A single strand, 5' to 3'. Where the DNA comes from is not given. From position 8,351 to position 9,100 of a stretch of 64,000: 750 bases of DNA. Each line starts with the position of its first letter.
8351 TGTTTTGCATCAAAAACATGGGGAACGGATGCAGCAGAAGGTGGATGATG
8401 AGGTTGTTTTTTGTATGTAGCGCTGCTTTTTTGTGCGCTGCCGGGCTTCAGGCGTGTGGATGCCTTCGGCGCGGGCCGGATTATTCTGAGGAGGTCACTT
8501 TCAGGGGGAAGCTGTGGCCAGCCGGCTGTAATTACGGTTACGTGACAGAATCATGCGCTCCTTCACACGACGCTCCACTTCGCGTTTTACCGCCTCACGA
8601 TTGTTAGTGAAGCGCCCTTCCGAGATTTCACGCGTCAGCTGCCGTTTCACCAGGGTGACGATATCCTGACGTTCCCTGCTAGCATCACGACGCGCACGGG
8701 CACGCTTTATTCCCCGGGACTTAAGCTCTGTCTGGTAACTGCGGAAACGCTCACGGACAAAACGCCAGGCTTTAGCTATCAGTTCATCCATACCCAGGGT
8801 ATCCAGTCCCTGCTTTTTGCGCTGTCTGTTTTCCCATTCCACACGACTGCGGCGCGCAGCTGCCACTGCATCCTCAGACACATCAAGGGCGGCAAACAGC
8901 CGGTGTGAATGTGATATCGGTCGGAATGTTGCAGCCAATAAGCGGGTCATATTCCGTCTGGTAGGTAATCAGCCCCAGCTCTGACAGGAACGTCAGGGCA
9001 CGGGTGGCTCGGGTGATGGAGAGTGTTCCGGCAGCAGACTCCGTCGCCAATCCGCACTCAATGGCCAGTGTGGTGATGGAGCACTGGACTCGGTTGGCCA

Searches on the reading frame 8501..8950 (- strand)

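Call 77: search_protein_families(proteins=[window:8501-8950:-], library=ncbifam, max_evalue=0.00001)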
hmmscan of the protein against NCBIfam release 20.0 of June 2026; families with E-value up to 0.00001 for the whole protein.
window:8501-8950:- (149 aa): 3 families
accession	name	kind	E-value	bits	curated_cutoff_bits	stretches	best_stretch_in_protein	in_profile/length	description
NF010313.0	PRK13750.1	subfamily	2.2e-75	253.4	478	1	12-149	150-287/287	replication protein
TIGR03474.1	incFII_RepA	equivalog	9.7e-72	241.4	446.9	1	12-147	140-275/275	incFII family plasmid replication initiator RepA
NF040977.1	RepA_IncFII_LM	equivalog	1.7e-25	90.3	70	1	17-134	149-265/266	plasmid replication initiator RepA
